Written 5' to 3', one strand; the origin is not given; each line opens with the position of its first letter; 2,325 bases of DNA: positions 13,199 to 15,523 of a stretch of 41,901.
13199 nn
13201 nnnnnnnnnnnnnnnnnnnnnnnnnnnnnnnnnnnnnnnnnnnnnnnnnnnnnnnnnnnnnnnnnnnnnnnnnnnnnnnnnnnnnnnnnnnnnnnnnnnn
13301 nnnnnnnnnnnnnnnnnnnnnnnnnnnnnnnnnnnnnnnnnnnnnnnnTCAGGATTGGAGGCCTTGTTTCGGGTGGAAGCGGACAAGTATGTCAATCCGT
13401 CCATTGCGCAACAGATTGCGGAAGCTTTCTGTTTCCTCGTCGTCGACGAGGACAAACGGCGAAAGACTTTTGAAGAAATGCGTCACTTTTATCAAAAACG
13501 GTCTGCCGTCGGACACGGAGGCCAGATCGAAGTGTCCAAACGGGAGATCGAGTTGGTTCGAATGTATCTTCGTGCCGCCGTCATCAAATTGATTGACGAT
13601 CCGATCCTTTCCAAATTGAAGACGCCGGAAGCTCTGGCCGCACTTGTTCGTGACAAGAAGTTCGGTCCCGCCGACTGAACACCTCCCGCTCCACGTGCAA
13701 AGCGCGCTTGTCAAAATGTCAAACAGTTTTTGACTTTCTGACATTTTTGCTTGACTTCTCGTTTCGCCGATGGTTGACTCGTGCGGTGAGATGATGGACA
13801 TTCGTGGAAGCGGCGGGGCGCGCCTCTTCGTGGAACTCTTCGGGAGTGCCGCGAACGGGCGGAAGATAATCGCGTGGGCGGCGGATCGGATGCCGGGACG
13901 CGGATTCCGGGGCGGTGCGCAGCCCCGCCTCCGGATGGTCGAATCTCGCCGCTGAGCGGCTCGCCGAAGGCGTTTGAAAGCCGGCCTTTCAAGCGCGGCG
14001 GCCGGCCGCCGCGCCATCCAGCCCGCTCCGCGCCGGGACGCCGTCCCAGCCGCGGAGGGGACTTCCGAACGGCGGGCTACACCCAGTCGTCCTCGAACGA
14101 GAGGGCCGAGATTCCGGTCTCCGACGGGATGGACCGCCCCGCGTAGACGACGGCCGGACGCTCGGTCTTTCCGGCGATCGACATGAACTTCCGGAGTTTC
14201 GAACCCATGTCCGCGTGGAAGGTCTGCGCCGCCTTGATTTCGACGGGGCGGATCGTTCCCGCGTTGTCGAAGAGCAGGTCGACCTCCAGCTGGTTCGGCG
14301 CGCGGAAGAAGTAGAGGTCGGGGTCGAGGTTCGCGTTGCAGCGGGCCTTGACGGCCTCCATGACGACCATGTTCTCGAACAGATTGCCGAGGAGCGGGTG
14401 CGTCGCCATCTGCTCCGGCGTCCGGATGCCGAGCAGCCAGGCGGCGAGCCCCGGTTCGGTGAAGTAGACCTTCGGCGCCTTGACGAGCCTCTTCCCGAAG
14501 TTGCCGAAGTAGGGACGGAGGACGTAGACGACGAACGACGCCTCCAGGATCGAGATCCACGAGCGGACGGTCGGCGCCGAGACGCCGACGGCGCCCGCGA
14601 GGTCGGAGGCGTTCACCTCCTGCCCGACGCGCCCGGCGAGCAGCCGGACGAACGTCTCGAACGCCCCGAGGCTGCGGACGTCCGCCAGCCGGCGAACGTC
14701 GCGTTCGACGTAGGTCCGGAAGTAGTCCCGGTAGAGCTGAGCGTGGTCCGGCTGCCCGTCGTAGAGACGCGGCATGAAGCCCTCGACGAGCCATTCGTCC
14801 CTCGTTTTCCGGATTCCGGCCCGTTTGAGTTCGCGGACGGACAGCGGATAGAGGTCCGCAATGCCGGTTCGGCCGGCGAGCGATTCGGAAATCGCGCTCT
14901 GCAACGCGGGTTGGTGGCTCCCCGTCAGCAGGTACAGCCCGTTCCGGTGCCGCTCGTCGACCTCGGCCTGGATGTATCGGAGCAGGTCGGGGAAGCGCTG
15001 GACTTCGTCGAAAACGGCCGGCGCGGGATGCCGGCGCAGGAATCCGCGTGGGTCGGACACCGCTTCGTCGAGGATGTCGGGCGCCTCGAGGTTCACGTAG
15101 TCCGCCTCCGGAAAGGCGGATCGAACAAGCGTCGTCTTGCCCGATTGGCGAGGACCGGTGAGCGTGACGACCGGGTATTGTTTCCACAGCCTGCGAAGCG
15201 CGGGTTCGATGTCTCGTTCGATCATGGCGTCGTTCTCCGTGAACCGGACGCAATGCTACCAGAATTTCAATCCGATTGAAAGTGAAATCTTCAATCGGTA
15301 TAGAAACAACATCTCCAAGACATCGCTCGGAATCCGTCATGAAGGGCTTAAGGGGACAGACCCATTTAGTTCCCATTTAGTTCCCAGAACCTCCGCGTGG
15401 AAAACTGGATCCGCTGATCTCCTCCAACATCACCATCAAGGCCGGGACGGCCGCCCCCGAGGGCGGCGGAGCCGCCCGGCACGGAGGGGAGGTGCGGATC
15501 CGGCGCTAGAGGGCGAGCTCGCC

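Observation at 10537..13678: Low-GC two-gene cassette (607-aa orphan + ApeA-like HEPN protein) appended to the type I R-M operon: candidate undescribed defence module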

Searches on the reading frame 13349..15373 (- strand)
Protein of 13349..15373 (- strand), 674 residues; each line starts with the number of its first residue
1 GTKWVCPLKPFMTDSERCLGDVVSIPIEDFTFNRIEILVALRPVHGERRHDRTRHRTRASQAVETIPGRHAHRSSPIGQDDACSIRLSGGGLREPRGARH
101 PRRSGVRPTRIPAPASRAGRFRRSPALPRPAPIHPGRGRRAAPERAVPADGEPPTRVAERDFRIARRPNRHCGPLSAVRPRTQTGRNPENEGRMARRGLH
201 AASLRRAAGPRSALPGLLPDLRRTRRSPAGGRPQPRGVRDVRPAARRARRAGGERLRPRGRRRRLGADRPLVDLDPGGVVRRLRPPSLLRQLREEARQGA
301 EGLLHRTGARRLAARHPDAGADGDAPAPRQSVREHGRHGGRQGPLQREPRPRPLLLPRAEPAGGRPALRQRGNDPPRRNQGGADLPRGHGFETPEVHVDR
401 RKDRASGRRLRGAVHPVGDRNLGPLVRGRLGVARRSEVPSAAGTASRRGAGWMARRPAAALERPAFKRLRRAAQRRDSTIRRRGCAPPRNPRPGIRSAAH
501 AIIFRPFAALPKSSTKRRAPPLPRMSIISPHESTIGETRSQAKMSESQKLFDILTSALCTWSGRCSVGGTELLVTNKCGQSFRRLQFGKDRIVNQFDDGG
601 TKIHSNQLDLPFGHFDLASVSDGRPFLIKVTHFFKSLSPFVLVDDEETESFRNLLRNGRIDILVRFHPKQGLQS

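Call 9: search_protein_families(library=pfam, proteins=[window:13349-15373:-], max_evalue=0.001)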
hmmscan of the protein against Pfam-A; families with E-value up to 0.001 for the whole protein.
window:13349-15373:- (674 aa): 0 families

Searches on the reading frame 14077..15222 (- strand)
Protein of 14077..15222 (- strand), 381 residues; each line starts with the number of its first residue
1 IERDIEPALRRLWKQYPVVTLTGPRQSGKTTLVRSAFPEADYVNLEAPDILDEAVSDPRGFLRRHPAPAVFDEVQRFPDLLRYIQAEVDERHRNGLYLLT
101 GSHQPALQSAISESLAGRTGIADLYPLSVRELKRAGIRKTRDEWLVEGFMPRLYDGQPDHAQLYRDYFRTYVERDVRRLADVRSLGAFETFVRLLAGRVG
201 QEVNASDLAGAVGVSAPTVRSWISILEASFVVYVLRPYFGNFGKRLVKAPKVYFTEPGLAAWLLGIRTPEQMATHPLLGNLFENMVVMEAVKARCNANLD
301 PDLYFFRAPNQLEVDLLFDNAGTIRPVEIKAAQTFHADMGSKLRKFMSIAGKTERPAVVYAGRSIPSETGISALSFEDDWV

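Call 72: search_protein_families(library=pfam, proteins=[window:14077-15222:-], max_evalue=0.01)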
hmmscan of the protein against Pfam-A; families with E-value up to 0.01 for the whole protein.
window:14077-15222:- (381 aa): 3 families
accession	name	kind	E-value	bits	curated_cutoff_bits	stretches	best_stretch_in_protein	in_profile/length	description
PF13635.12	DUF4143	-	3.3e-44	150.9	28.1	1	173-331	1-159/160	Domain of unknown function (DUF4143)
PF13173.12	AAA_14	-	3.9e-25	88.8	27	1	17-132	3-128/129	AAA domain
PF13191.12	AAA_16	-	0.0015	19.5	32.6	1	15-42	22-50/167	AAA ATPase domain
